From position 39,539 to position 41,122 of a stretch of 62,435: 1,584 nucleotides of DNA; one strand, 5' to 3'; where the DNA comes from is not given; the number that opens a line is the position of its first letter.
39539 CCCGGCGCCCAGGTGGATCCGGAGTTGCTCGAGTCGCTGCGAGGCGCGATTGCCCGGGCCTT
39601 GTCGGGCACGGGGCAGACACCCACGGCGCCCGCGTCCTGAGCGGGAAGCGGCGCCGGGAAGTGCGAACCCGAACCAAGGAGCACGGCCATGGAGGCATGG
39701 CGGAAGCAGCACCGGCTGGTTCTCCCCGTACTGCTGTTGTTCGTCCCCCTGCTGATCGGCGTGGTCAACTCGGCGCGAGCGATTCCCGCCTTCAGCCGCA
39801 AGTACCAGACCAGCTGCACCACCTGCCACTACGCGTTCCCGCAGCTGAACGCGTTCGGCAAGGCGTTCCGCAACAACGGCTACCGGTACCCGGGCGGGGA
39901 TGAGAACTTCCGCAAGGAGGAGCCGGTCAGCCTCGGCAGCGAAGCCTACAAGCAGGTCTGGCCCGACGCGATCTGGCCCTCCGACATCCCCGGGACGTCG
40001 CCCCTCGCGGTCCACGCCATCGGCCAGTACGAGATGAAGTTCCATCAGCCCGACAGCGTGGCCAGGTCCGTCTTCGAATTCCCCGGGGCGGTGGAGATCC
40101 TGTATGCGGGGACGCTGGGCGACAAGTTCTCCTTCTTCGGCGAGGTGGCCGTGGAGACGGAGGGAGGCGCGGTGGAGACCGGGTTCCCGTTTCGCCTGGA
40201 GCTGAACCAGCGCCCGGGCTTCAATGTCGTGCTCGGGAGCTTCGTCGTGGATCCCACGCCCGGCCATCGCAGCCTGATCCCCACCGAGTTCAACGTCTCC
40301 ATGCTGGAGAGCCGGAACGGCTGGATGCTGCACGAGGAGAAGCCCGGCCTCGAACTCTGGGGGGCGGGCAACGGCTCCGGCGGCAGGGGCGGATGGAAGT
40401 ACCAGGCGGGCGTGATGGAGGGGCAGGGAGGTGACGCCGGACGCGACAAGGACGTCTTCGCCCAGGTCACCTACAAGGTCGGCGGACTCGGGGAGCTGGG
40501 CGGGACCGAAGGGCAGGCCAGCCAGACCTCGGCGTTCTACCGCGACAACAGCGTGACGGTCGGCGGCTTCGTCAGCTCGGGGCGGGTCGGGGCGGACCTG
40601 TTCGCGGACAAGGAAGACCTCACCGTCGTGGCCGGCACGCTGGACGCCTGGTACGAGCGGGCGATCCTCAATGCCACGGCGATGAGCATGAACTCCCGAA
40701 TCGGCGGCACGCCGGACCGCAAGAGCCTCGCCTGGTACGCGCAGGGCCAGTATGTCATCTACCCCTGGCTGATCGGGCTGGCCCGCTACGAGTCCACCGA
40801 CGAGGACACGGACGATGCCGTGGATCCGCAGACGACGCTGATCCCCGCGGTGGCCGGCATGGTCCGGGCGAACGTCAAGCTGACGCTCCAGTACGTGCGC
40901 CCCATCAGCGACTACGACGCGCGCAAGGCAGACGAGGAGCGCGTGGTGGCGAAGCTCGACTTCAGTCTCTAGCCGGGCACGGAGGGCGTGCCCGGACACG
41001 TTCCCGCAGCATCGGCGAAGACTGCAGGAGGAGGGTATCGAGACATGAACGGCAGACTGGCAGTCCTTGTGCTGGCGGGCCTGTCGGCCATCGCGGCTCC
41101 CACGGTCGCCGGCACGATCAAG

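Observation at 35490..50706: Sigma-54/two-component-controlled cluster joining a Cyc2-like porin-cytochrome, a cupredoxin, an ACIII/Qrc-like quinone module and 13 further haems: candidate outer-membrane-to-quinone electron conduit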

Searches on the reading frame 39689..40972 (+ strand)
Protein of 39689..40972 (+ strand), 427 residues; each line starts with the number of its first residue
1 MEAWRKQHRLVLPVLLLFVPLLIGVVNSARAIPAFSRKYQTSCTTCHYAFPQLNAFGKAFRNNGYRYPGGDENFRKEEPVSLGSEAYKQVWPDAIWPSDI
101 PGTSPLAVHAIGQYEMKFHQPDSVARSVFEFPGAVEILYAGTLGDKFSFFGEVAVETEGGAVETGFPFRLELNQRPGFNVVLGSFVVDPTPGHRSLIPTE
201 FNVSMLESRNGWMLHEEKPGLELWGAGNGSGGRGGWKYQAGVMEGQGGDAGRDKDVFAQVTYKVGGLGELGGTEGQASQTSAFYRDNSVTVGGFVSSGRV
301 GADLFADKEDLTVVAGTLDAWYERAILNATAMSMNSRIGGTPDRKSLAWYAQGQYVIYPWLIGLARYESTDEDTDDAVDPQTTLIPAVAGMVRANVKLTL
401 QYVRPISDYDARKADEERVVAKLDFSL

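Call 8: search_protein_families(library=pfam, proteins=[window:39689-40972:+], max_evalue=0.01)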
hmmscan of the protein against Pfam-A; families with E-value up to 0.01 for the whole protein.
window:39689-40972:+ (427 aa): 0 families

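Call 10: search_protein_families(library=ncbifam, proteins=[window:39689-40972:+], max_evalue=0.01)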
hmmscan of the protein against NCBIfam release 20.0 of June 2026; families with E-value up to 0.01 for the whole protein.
window:39689-40972:+ (427 aa): 0 families

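Call 12: find_homologous_proteins(query=window:39689-40972:+, max_evalue=0.001)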
Query window:39689-40972:+ (427 aa): 1121 proteins with E <= 0.001 among 8000 candidates; the best 120 are listed.
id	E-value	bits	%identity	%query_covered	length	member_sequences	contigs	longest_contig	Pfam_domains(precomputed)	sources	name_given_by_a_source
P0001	1.0e-291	985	100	100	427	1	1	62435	-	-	-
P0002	2.5e-233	793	78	100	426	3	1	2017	-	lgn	-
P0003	1.5e-225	767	77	100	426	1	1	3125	-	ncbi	-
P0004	4.1e-223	759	75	100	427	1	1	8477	-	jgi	jgi:hypothetical protein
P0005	1.8e-221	754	77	93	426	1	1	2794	-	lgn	-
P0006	2.1e-216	737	74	100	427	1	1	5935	-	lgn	-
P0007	6.9e-214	729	74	100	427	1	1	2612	-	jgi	jgi:hypothetical protein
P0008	6.6e-213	725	72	100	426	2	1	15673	-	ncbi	-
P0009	2.2e-211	720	73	100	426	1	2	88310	-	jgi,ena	jgi:hypothetical protein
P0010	1.5e-204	698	70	100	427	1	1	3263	-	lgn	-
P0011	3.0e-204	697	73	94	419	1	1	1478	-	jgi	jgi:hypothetical protein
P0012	5.5e-204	696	69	99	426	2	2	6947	-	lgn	-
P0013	3.8e-200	683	69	100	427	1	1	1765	-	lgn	-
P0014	2.9e-199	680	69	100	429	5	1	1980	-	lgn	-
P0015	1.4e-198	678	68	100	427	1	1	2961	-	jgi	jgi:hypothetical protein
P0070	1.4e-136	474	51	98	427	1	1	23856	-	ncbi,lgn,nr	ncbi:MAG: hypothetical protein D6748_12845 [Calditrichaeota bacterium]|nr:MAG: hypothetical protein 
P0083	6.1e-134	465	53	97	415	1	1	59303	-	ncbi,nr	ncbi:MAG: hypothetical protein HY562_05140 [Ignavibacteriales bacterium]|nr:hypothetical protein [Ig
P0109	6.4e-129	449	48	96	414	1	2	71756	-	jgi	-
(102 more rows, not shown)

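Call 14: find_related_loci(query=window:39689-40972:+, collection=genome_contigs, flank=10000)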
Query window:39689-40972:+ (427 aa) in genome_contigs; peptide patterns used: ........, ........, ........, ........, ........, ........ (x = any residue, [..] = any of these).
78 stretches matched a pattern; 3 encode a relative of the query (tblastn E <= 1e-3); 3 distinct loci.
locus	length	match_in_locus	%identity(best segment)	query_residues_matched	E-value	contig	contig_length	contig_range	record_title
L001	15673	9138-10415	72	1-427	0e+0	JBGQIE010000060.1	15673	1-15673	MAG: Candidatus Eisenbacteria bacterium isolate OBJ2_061818_070_56 k141_1959645_length_15673_cov_14.3103, whole genome s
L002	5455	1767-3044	63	1-426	3e-170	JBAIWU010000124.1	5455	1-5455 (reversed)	MAG: Candidatus Eisenbacteria bacterium isolate bin_129 c_000005140199, whole genome shotgun sequence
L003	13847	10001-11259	69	5-427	2e-93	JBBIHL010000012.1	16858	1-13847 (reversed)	MAG: Candidatus Eisenbacteria bacterium isolate PFF170222_bin_113 NODE_1200_length_16858_cov_5.108909, whole genome shot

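Call 24: find_encoding_contigs(protein=P0009, flank=10000, max_places=2)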
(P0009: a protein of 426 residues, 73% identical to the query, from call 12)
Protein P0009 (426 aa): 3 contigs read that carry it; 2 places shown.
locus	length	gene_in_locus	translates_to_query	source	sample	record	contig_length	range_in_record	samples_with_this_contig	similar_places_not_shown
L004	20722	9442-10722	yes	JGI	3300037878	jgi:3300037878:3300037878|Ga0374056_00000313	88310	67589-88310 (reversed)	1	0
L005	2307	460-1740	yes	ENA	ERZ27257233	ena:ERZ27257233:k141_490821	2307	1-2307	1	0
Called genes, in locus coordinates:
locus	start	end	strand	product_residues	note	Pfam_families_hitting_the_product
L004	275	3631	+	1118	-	PF02012:BNR (faint), PF14870:PSII_BNR (faint), PF15902:Sortilin-Vps10, PF25852:DUF6242_C (faint)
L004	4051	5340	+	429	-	PF14020:DUF4236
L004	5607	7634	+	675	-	PF00989:PAS (faint), PF08448:PAS_4, PF13596:PAS_10 (weak), PF00512:HisKA (weak), PF13581:HATPase_c_2 (faint), PF02518:HATPase_c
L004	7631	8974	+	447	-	PF00072:Response_reg, PF00158:Sigma54_activat, PF01078:Mg_chelatase (faint), PF14532:Sigma54_activ_2, PF07728:AAA_5 (weak), PF25601:AAA_lid_14, PF02954:HTH_8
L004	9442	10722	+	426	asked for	-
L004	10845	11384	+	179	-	PF14686:fn3_3 (faint), PF13620:CarboxypepD_reg (weak)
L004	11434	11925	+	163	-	PF02085:Cytochrom_CIII (weak), PF14537:Cytochrom_c3_2 (faint), PF14522:Cytochrome_C7 (weak)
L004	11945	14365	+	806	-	PF04879:Molybdop_Fe4S4, PF00384:Molybdopterin, PF01568:Molydop_binding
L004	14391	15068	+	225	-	PF00037:Fer4 (faint), PF12797:Fer4_2 (faint), PF12838:Fer4_7 (weak), PF13183:Fer4_8 (weak), PF13237:Fer4_10 (weak), PF13247:Fer4_11, PF12838:Fer4_7 (weak), PF13187:Fer4_9 (weak), +3 more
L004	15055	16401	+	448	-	PF03916:NrfD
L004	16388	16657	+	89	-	-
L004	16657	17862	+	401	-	PF00034:Cytochrom_C (weak), PF13442:Cytochrome_CBB3 (weak), PF09699:Paired_CXXCH_1 (faint)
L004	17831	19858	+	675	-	PF14522:Cytochrome_C7 (faint), PF02433:FixO (faint), PF13442:Cytochrome_CBB3 (faint), PF00034:Cytochrom_C (weak)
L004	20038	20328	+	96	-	PF13442:Cytochrome_CBB3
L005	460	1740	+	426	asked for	-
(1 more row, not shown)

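Call 25: find_encoding_contigs(protein=P0083, flank=10000, max_places=1)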
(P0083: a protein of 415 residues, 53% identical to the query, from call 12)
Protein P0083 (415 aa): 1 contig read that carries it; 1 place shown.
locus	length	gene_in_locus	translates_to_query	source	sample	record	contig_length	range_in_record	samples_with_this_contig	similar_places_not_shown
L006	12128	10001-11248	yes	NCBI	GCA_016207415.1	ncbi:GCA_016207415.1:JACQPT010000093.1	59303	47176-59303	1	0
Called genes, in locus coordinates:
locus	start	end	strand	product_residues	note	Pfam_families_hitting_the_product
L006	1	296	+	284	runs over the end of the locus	PF01040:UbiA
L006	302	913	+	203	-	PF01351:RNase_HII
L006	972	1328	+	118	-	PF08378:NERD, PF01939:NucS_C (weak), PF02021:UPF0102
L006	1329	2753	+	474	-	PF17767:NAPRTase_N, PF02749:QRPTase_N (weak), PF04095:NAPRTase, PF17956:NAPRTase_C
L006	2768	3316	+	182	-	PF00857:Isochorismatase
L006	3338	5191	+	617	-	PF02554:CstA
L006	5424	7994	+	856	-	PF02743:dCache_1, PF21623:HK_sensor_dom_bact, PF00672:HAMP, PF00989:PAS (weak), PF08448:PAS_4, PF13426:PAS_9, PF00512:HisKA, PF02518:HATPase_c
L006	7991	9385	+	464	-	PF00072:Response_reg, PF07724:AAA_2 (faint), PF00158:Sigma54_activat, PF14532:Sigma54_activ_2, PF07728:AAA_5, PF25601:AAA_lid_14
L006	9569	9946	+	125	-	PF00072:Response_reg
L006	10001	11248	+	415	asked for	-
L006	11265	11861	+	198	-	PF13620:CarboxypepD_reg (faint), PF22904:NOMO1-like_2nd (faint)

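Call 26: find_encoding_contigs(protein=P0109, flank=10000, max_places=1)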
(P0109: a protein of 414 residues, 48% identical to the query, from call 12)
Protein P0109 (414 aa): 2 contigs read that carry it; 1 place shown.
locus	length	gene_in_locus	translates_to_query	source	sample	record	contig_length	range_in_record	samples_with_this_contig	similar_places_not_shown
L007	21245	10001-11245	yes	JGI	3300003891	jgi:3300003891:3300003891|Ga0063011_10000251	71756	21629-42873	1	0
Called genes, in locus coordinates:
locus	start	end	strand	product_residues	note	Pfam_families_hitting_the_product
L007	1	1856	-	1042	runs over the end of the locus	PF00873:ACR_tran, PF03176:MMPL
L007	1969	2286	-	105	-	PF05635:23S_rRNA_IVP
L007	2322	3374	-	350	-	PF25917:BSH_RND, PF25973:BSH_CzcB, PF25885:HH_EMRA (weak), PF25876:HH_MFP_RND, PF25893:HH_CzcB, PF25954:Beta-barrel_RND_2, PF25967:RND-MFP_C (weak), PF25989:YknX_C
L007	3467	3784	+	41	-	-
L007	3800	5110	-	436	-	PF04734:Ceramidase_alk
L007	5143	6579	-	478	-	PF00072:Response_reg, PF00158:Sigma54_activat, PF14532:Sigma54_activ_2, PF00004:AAA (weak), PF07724:AAA_2 (weak), PF07728:AAA_5, PF25601:AAA_lid_14, PF02954:HTH_8 (weak)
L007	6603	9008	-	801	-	PF02743:dCache_1, PF21623:HK_sensor_dom_bact, PF00672:HAMP, PF00989:PAS, PF08448:PAS_4, PF13426:PAS_9, PF00512:HisKA, PF02518:HATPase_c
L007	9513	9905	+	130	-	PF00072:Response_reg, PF02254:TrkA_N (weak)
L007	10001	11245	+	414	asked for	-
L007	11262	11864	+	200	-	PF13620:CarboxypepD_reg, PF13715:CarbopepD_reg_2 (weak), PF14686:fn3_3 (weak)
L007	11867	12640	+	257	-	PF13442:Cytochrome_CBB3, PF00034:Cytochrom_C, PF02433:FixO, PF00034:Cytochrom_C, PF13442:Cytochrome_CBB3 (weak)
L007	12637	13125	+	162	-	PF14537:Cytochrom_c3_2 (weak), PF14522:Cytochrome_C7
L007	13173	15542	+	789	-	PF04879:Molybdop_Fe4S4, PF00384:Molybdopterin, PF01568:Molydop_binding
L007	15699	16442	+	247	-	PF12797:Fer4_2 (weak), PF14697:Fer4_21 (faint), PF00037:Fer4 (faint), PF12837:Fer4_6 (faint), PF12838:Fer4_7 (weak), PF13187:Fer4_9 (faint), PF13237:Fer4_10 (faint), PF13247:Fer4_11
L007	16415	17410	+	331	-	PF13557:Phenol_MetA_deg (weak)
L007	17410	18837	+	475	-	PF03916:NrfD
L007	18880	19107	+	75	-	-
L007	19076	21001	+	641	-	PF14691:Fer4_20, PF13237:Fer4_10 (faint), PF00070:Pyr_redox (faint), PF01266:DAO, PF07992:Pyr_redox_2, PF13450:NAD_binding_8, PF12838:Fer4_7, PF00037:Fer4 (weak), +1 more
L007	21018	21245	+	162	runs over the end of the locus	PF00355:Rieske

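Call 27: find_encoding_contigs(protein=P0070, flank=10000, max_places=1)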
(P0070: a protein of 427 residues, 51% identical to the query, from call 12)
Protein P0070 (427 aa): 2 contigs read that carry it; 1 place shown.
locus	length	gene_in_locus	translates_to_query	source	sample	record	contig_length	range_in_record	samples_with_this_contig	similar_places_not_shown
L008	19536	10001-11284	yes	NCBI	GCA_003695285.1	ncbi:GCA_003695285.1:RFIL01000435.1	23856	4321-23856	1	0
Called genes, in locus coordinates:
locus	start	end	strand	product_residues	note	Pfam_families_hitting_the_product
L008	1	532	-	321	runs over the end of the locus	PF17957:Big_7, PF16355:DUF4982 (faint), PF17957:Big_7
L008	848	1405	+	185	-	PF05036:SPOR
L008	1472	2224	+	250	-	PF20772:TACO1_YebC_N, PF01709:Transcrip_reg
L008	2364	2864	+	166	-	PF02075:RuvC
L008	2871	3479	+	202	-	PF01330:RuvA_N, PF00633:HHH (faint), PF14520:HHH_5, PF21176:RecR_HhH (weak), PF07499:RuvA_C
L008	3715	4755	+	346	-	PF06068:TIP49 (faint), PF05496:RuvB_N, PF00004:AAA, PF07728:AAA_5 (faint), PF17864:AAA_lid_4, PF05491:WHD_RuvB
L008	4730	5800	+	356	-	PF02547:Queuosine_synth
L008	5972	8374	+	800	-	PF21623:HK_sensor_dom_bact (weak), PF02743:dCache_1, PF00672:HAMP, PF00989:PAS, PF08448:PAS_4 (weak), PF13426:PAS_9, PF00512:HisKA, PF02518:HATPase_c, +1 more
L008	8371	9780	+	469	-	PF00072:Response_reg, PF00158:Sigma54_activat, PF14532:Sigma54_activ_2, PF25601:AAA_lid_14, PF02954:HTH_8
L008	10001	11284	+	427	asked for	-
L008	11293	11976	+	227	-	PF14686:fn3_3 (faint), PF13620:CarboxypepD_reg, PF13715:CarbopepD_reg_2 (weak)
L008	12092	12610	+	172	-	PF02085:Cytochrom_CIII (weak), PF14537:Cytochrom_c3_2 (weak), PF14522:Cytochrome_C7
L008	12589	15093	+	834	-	PF04879:Molybdop_Fe4S4, PF00384:Molybdopterin, PF01568:Molydop_binding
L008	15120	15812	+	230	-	PF00037:Fer4 (weak), PF12797:Fer4_2, PF13237:Fer4_10 (weak), PF12838:Fer4_7, PF13237:Fer4_10 (weak), PF13247:Fer4_11, PF12838:Fer4_7 (weak), PF13187:Fer4_9 (weak), +4 more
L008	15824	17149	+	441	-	PF03916:NrfD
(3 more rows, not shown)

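Call 37: predict_structure(alignment_id=A1)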
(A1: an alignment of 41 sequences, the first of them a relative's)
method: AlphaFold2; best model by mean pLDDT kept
length: 427 residues; sequences in the alignment: 41
mean_pLDDT: 72.9   pTM: 0.73
mean pLDDT of the five models: 72.9, 70.6, 69.8, 69.7, 69.1
residues with pLDDT >= 90: 114; 70-90: 176; 50-70: 46; < 50: 91
segments of 3 or more residues with pLDDT < 50: 27-103, 272-282
pLDDT, mean of each block of 10 residues (from residue 1): 68 79 55 25 26 30 33 31 28 41 63 90 84 82 72 81 87 83 86 63 88 85 86 84 72 83 79 43 68 92 72 94 89 93 95 84 92 90 94 79 95 92 83
secondary structure, 60 per line:
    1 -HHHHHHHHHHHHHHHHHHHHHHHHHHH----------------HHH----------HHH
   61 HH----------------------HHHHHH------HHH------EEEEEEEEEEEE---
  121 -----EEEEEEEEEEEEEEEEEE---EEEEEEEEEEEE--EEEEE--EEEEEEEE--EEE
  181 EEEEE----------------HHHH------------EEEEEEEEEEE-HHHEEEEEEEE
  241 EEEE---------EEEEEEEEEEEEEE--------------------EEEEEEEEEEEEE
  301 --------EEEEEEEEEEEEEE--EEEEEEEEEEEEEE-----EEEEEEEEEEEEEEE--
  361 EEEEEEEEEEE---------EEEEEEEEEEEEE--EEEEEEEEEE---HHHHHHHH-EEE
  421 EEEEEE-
elements in order: H2-28 H58-62 H85-90 E106-117 E126-143 E147-158 E161-165 E168-175 E178-185 H202-205 E218-228 E233-244 E254-267 E288-300 E309-322 E325-338 E344-358 E361-371 E381-393 E396-405 H409-416 E418-426

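Call 44: fold_search(model_id=the predicted structure, library=pdb)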
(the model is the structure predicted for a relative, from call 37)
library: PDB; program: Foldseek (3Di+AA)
matches with E <= 10: 719; with E <= 0.001: 196
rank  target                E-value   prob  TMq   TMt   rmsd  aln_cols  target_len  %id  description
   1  2fgq                  2.4e-10  1.00  0.52  0.64   5.4       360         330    9  High resolution X-ray structure of Omp32 in complex with malate (released 2006-01-31)
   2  6ehc_A                3.3e-10  1.00  0.45  0.60   6.6       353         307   10  OmpUdeltaN (N-terminus deletion mutant of OmpU), outer membrane protein of Vibrio cholerae (released 2018-04-25)
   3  5mdo_A                4.3e-10  1.00  0.52  0.63   5.9       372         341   10  Crystal structure of in vitro folded Chitoporin VhChip from Vibrio harveyi (crystal form I) (released 2017-12-20)
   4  5mdq_A                4.5e-10  1.00  0.53  0.63   5.6       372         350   10  Crystal structure of outer membrane expressed Chitoporin VhChip from Vibrio harveyi (released 2017-12-20)
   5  1e54_A                7.0e-10  1.00  0.53  0.66   5.0       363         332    9  Anion-selective porin from Comamonas acidovorans (released 2001-07-12)
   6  6ehe                  2.8e-09  1.00  0.50  0.68   5.2       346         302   10  OmpTdeltaL8 (loop L8 deletion mutant of OmpT), an outer membrane protein of Vibrio cholerae (released 2018-04-25)
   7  6ehb_C                2.8e-09  1.00  0.43  0.54   6.7       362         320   10  OmpU, an outer membrane protein, of Vibrio cholerae (released 2018-04-25)
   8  3wi5                  2.9e-09  1.00  0.48  0.64   6.2       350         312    9  Crystal structure of the Loop 7 mutant PorB from Neisseria meningitidis serogroup B (released 2014-01-01)
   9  2j1n_A                3.1e-09  1.00  0.53  0.64   5.3       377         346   12  osmoporin OmpC (released 2006-09-06)
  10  7eqm_A                3.1e-09  1.00  0.53  0.66   5.5       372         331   10  Apo Truncated VhChiP (Delta 1-19) (released 2022-08-10)
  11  6ehb_A                3.3e-09  1.00  0.43  0.55   6.8       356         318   10  OmpU, an outer membrane protein, of Vibrio cholerae (released 2018-04-25)
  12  2xe5_A                5.0e-09  1.00  0.52  0.63   5.7       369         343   12  Molecular insights into clinically isolated OmpC mutants and their role in multi-drug resistance (OmpC26) (released 2010-05-26)
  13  6ehb_B                5.0e-09  1.00  0.46  0.59   6.2       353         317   10  OmpU, an outer membrane protein, of Vibrio cholerae (released 2018-04-25)
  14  9j9p                  5.5e-09  1.00  0.51  0.62   5.4       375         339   11  artificial mononuclear Zn-bound metalloprotein 3 (M3:Zn) (released 2025-07-02)
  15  2xe3_A                5.8e-09  1.00  0.51  0.62   5.4       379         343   12  OmpC28 (released 2010-05-19)
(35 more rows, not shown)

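Call 58: find_related_loci(query=A1, collection=genome_contigs, flank=10000)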
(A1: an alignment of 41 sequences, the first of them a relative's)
Query A1 (427 aa) in genome_contigs; peptide patterns used: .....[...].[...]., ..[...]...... (x = any residue, [..] = any of these).
259 stretches matched a pattern; 159 encode a relative of the query (tblastn E <= 1e-3); the best 80 are kept; 79 distinct loci.
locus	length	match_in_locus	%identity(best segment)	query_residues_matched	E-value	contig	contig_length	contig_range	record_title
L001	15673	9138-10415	72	1-427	0e+0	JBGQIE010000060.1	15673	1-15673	MAG: Candidatus Eisenbacteria bacterium isolate OBJ2_061818_070_56 k141_1959645_length_15673_cov_14.3103, whole genome s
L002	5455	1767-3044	63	1-426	1e-168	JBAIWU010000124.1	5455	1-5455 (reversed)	MAG: Candidatus Eisenbacteria bacterium isolate bin_129 c_000005140199, whole genome shotgun sequence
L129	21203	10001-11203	54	12-413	2e-140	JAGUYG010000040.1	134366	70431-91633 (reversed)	MAG: Ignavibacteriales bacterium isolate DeMMO6_2 c_000000053249, whole genome shotgun sequence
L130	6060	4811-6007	53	7-408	4e-140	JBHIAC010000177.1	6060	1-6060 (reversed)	MAG: bacterium isolate K_3_bin.3 NODE_6262_length_6060_cov_10.449958, whole genome shotgun sequence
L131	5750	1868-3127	51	4-427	3e-139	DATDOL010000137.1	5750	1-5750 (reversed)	MAG TPA_asm: Ignavibacteriaceae bacterium isolate SMAG_U7893 k141_2972559, whole genome shotgun sequence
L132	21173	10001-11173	54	14-408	1e-136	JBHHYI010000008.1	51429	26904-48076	MAG: bacterium isolate Maj_2_bin.63 NODE_184_length_51429_cov_25.122942, whole genome shotgun sequence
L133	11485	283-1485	53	12-413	2e-136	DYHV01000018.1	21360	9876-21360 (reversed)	MAG TPA_asm: Ignavibacterium album isolate DR5_36_85 Afr_mines_DR5_350_length_21360_cov_36_110537, whole genome shotgun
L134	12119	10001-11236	53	14-427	1e-135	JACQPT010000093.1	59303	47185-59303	MAG: Ignavibacteriales bacterium isolate NC_groundwater_1314_Ag_S-0.2um_51_42 S_p2_S4_coassembly_k141_1476646, whole gen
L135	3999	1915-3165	51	6-427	3e-138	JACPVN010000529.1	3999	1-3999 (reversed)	MAG: Ignavibacteriae bacterium isolate NC_groundwater_786_Ag_S2p5_43_5 JBCH_GD18_4_SO25_S179_scaffold_772718, whole geno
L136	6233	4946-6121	53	21-413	6e-134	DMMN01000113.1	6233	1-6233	MAG TPA_asm: Bacteroidetes bacterium isolate UBA10030 contig_50253, whole genome shotgun sequence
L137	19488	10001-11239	50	9-427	2e-133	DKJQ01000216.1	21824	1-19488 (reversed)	MAG TPA_asm: Ignavibacteria bacterium UBA6688 UBA6688_contig_771, whole genome shotgun sequence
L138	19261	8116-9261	54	31-413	2e-133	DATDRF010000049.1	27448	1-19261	MAG TPA_asm: Bacteroidota bacterium isolate SMAG_U7970 k141_1851311, whole genome shotgun sequence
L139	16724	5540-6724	54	17-413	7e-133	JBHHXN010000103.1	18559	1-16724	MAG: bacterium isolate D_1_bin.48 NODE_916_length_18559_cov_10.585819, whole genome shotgun sequence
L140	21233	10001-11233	50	10-427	1e-131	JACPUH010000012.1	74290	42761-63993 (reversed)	MAG: Ignavibacteriales bacterium isolate NC_groundwater_753_Ag_S-0.1um_55_13 JBCH_GD18_4_SO1_S176_scaffold_15070, whole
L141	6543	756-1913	54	26-413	8e-132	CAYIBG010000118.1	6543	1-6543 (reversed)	MAG TPA_asm: uncultured Ignavibacteriaceae bacterium isolate ERP119705_co1_736 genome assembly, contig: NODE_19198_lengt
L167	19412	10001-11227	54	14-427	1e-139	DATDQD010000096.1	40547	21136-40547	MAG TPA_asm: Bacteroidota bacterium isolate SMAG_U7938 k141_859711, whole genome shotgun sequence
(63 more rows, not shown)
